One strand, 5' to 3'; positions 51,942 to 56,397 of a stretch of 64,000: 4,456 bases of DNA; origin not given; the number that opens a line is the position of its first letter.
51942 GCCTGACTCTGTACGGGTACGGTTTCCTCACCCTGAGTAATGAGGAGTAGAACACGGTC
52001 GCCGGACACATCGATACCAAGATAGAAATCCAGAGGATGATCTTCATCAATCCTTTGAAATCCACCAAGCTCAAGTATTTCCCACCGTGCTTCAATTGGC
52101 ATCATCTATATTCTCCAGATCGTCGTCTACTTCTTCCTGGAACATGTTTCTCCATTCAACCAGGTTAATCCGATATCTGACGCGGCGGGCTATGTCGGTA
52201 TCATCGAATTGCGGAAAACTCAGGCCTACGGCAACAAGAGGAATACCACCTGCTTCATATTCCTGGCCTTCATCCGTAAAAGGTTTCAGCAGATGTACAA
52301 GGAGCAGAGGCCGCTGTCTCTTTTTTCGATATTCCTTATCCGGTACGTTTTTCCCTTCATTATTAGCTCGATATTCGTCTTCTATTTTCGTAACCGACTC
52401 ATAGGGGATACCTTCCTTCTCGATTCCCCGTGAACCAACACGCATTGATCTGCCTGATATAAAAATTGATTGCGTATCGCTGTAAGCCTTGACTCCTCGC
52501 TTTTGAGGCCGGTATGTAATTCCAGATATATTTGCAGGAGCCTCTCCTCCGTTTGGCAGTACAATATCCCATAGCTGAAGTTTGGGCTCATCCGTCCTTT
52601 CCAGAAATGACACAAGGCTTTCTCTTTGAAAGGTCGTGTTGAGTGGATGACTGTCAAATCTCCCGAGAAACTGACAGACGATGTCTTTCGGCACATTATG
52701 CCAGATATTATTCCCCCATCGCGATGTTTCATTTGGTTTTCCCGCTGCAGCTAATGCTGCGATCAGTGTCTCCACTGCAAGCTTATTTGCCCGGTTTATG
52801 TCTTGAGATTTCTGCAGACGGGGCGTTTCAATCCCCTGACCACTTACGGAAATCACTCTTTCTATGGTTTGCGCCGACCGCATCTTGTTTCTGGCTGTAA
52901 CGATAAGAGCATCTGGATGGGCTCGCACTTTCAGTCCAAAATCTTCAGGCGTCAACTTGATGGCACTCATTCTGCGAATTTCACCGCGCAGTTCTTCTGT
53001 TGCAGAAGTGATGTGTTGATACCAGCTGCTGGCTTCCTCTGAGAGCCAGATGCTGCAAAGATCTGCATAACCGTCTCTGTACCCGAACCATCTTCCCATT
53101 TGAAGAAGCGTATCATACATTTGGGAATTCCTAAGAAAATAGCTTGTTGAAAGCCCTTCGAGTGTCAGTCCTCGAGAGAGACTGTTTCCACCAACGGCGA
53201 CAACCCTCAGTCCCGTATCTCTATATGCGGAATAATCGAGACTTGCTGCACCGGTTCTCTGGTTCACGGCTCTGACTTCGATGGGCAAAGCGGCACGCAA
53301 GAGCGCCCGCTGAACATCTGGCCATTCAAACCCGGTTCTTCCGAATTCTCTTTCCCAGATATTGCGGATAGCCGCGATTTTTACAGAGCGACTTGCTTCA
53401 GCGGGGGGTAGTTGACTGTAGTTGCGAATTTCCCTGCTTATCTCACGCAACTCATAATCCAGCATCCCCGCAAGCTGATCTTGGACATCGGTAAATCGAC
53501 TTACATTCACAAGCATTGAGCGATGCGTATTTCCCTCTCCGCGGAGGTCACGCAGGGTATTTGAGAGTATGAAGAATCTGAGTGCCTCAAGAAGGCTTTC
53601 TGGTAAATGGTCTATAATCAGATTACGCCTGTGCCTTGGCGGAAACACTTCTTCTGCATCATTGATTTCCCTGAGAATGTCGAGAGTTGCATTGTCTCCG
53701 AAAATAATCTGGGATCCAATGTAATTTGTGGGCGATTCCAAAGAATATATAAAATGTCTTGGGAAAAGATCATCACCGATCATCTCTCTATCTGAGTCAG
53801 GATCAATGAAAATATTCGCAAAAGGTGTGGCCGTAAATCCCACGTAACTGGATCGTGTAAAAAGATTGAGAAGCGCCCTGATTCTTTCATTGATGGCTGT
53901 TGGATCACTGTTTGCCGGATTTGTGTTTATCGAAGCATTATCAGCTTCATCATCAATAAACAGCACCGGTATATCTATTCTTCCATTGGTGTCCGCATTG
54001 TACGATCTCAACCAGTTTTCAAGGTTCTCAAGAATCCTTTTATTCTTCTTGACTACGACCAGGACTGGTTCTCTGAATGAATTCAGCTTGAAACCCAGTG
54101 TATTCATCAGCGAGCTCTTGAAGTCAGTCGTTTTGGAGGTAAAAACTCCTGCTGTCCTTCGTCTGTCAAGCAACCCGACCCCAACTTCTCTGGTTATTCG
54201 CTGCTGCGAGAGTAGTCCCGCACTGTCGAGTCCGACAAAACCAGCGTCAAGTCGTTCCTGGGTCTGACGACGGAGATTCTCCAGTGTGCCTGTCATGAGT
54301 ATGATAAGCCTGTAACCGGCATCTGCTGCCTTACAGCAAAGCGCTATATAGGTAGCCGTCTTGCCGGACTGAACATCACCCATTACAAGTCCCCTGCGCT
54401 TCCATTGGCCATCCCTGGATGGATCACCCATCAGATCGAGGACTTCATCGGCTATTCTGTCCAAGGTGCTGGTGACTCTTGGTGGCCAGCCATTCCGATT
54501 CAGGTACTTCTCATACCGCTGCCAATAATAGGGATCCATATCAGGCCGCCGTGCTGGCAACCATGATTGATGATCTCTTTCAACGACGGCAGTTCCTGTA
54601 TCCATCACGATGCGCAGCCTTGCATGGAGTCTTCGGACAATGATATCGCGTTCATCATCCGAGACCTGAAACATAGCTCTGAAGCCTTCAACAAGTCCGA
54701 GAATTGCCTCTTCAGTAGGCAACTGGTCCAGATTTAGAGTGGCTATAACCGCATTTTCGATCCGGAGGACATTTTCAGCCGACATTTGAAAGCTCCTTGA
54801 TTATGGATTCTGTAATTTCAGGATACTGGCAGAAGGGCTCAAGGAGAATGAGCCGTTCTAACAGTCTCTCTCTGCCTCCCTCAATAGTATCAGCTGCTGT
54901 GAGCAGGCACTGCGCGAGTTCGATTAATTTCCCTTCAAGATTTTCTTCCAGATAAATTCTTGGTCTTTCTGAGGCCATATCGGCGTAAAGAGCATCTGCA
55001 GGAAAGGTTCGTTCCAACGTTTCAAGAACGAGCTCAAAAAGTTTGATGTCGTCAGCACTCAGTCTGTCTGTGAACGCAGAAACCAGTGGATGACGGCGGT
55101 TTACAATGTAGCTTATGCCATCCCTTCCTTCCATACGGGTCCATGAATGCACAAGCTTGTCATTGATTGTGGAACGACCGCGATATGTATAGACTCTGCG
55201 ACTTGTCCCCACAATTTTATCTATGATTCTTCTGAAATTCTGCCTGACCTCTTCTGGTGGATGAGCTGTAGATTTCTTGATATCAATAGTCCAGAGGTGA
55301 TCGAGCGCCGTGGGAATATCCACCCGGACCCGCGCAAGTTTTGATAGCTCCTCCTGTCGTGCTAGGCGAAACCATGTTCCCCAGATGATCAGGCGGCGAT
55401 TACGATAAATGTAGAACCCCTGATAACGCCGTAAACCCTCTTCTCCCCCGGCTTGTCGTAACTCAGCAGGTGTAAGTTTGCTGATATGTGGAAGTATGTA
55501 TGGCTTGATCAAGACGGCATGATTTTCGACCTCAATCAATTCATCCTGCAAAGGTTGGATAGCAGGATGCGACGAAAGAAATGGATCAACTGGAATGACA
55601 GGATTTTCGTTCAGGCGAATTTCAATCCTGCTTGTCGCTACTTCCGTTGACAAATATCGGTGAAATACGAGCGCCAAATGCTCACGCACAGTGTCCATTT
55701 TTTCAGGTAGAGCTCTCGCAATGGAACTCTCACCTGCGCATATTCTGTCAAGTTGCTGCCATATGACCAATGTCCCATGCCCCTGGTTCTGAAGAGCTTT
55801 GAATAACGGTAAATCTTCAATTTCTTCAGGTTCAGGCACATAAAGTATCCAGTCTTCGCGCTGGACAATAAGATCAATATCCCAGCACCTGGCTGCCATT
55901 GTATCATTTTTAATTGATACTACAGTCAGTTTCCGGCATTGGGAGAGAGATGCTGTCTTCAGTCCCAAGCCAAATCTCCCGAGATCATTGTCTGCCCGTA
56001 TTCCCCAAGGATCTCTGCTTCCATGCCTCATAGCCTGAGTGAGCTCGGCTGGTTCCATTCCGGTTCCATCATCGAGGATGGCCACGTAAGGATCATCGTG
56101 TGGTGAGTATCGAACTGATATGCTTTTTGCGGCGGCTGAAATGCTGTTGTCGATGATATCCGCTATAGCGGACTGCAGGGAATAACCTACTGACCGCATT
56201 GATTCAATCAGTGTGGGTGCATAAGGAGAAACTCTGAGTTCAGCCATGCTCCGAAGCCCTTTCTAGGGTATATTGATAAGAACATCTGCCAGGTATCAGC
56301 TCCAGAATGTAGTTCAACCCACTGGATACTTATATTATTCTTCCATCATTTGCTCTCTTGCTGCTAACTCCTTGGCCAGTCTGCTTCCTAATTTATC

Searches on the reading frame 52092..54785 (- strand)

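Call 22: search_protein_families(library=pfam, proteins=[window:52092-54785:-], max_evalue=0.001)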
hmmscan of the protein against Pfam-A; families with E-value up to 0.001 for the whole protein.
window:52092-54785:- (897 aa): 1 family
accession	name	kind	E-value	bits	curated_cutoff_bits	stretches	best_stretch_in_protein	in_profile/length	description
PF10593.14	Z1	-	3.3e-77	259.5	25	1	397-627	1-228/228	Z1 domain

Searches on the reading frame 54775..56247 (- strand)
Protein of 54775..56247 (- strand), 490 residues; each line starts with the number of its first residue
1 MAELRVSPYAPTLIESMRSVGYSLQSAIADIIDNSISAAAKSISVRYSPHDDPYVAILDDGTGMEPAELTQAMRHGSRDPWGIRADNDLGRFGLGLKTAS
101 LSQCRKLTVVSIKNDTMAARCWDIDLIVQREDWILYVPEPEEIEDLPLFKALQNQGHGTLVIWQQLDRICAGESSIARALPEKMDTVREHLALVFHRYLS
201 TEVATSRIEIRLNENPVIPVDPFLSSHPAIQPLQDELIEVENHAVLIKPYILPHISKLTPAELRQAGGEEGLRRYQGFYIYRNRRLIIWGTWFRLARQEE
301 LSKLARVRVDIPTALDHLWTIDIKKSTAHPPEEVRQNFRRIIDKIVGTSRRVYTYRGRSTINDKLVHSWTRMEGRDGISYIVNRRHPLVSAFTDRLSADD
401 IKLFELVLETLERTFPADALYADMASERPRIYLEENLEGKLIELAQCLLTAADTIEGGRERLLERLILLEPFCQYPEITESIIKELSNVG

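Call 22: search_protein_families(library=pfam, proteins=[window:54775-56247:-], max_evalue=0.001)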
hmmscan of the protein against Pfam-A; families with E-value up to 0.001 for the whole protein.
window:54775-56247:- (490 aa): 2 families
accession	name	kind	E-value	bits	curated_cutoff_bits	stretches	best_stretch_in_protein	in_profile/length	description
PF13589.12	HATPase_c_3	-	1.4e-33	116.2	25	1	22-159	1-137/137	Histidine kinase-, DNA gyrase B-, and HSP90-like ATPase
PF02518.31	HATPase_c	-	1.9e-05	25.5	26.4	1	23-99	5-80/111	Histidine kinase-, DNA gyrase B-, and HSP90-like ATPase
